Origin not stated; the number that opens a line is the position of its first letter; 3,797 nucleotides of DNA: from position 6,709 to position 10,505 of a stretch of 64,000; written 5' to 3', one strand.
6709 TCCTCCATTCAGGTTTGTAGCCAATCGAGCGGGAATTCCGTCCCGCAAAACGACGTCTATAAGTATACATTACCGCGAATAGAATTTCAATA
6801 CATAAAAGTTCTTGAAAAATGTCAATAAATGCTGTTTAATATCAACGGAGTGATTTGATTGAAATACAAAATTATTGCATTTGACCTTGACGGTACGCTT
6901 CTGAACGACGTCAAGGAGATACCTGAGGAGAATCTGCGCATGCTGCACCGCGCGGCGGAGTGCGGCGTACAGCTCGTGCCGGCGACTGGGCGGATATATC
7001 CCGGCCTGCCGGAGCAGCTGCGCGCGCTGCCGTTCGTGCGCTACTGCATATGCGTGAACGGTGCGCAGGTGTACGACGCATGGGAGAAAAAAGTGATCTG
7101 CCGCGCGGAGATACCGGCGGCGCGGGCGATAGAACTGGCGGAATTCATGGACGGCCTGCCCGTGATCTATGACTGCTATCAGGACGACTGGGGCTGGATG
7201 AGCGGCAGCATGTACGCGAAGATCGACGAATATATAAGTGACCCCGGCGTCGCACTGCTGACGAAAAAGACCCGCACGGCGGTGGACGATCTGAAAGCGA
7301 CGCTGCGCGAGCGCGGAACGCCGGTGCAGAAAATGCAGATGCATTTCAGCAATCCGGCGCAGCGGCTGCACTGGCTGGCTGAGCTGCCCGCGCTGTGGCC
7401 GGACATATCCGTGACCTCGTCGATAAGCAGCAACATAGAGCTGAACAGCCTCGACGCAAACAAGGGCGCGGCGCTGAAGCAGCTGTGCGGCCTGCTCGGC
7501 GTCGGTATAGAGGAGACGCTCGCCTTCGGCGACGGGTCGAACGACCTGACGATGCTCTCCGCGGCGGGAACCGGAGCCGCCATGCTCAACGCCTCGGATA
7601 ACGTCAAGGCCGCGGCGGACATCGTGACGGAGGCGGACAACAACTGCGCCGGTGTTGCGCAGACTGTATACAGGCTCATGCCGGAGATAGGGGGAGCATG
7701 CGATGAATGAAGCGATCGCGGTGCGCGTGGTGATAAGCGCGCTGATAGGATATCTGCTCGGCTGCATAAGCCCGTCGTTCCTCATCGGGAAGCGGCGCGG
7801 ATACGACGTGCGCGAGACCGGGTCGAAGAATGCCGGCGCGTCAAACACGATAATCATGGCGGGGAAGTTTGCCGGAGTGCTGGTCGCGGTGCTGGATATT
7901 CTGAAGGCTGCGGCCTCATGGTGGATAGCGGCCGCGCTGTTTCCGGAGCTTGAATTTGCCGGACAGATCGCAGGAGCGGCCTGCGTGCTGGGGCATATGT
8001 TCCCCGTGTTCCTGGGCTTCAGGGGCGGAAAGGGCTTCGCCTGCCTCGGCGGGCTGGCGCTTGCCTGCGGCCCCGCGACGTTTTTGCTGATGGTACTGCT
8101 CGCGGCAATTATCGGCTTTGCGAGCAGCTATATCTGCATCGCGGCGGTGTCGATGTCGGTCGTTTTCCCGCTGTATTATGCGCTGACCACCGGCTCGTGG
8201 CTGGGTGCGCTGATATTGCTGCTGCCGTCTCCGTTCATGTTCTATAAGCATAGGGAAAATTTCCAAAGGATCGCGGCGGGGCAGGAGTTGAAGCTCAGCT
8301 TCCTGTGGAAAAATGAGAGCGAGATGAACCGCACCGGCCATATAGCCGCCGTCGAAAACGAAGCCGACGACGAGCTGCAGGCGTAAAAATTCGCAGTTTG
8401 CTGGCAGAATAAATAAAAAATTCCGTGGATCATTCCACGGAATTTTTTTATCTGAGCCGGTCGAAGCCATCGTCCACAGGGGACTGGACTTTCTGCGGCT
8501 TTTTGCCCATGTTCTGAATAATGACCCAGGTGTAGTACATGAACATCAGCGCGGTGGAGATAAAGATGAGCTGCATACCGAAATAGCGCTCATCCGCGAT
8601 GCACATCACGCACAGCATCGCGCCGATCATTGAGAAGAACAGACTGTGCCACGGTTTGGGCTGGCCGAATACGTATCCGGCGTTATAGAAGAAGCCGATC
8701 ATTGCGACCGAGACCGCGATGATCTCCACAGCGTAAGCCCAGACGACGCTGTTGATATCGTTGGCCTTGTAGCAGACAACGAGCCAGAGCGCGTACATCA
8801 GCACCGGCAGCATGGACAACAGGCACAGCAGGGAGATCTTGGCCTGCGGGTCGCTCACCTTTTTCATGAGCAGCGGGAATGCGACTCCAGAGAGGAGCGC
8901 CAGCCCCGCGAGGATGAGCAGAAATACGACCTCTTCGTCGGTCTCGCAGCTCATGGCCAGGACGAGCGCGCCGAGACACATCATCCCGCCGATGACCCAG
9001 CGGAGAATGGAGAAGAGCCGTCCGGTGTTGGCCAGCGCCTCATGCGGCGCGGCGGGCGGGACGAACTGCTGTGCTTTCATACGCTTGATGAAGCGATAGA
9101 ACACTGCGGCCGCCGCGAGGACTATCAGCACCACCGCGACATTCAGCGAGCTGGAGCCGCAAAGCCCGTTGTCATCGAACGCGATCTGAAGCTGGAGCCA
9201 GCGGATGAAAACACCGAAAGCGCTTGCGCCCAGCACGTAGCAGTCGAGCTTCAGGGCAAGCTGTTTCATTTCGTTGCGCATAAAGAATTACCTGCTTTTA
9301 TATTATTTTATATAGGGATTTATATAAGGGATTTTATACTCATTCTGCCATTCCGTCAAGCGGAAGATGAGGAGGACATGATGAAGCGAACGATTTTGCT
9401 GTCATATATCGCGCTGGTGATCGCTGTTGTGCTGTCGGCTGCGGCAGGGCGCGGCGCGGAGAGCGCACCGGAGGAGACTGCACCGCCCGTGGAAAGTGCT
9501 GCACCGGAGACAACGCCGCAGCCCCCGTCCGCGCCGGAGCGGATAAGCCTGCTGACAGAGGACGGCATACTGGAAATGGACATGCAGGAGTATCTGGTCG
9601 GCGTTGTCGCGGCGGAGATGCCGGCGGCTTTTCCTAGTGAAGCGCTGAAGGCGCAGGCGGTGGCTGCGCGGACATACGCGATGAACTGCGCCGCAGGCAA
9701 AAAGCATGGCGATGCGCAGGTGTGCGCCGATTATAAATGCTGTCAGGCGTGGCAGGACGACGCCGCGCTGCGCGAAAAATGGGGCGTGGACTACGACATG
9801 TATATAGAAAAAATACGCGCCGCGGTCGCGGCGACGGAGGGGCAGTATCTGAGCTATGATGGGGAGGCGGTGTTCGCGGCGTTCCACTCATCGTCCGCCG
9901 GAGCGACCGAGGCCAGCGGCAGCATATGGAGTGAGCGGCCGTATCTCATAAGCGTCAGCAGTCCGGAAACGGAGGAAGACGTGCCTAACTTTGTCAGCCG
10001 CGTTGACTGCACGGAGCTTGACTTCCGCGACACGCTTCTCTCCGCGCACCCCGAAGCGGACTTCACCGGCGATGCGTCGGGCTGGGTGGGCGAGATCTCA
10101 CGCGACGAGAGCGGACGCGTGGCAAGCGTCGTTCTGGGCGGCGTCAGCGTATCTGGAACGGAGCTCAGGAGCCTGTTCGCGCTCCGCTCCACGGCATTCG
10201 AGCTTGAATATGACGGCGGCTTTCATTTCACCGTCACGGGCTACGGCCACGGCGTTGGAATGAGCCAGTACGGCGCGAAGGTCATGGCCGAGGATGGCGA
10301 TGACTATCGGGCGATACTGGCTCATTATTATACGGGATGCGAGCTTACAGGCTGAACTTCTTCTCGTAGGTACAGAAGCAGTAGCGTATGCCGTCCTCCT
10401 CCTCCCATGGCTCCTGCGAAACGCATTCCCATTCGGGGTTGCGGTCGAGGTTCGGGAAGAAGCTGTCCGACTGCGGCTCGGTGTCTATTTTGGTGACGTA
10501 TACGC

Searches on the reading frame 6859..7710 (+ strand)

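Call 72: search_protein_families(library=pfam, proteins=[window:6859-7710:+], max_evalue=0.000001)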
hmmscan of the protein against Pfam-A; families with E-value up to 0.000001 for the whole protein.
window:6859-7710:+ (283 aa): 3 families
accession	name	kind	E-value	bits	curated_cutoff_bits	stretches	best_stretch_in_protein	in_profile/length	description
PF08282.18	Hydrolase_3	-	2.2e-49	168.9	20.9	1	6-268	1-253/255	haloacid dehalogenase-like hydrolase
PF00702.32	Hydrolase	-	1.6e-09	38.9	26.4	1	3-237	1-191/191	haloacid dehalogenase-like hydrolase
PF05116.19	S6PP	-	1.9e-09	37.9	20.3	0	191-249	155-214/247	Sucrose-6F-phosphate phosphohydrolase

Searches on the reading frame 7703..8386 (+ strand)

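Call 72: search_protein_families(library=pfam, proteins=[window:7703-8386:+], max_evalue=0.000001)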
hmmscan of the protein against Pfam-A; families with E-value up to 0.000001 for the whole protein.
window:7703-8386:+ (227 aa): 1 family
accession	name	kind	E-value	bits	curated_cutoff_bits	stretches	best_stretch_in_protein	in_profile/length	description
PF02660.20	G3P_acyltransf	-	9.5e-41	140.1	24.1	1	15-190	1-164/164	Glycerol-3-phosphate acyltransferase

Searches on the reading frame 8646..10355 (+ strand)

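Call 72: search_protein_families(library=pfam, proteins=[window:8646-10355:+], max_evalue=0.000001)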
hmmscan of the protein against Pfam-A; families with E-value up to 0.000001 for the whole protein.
window:8646-10355:+ (569 aa): 1 family
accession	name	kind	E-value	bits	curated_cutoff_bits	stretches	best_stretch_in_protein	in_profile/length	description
PF08486.15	SpoIID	-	2.6e-26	92.5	23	1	308-404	8-97/97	Stage II sporulation protein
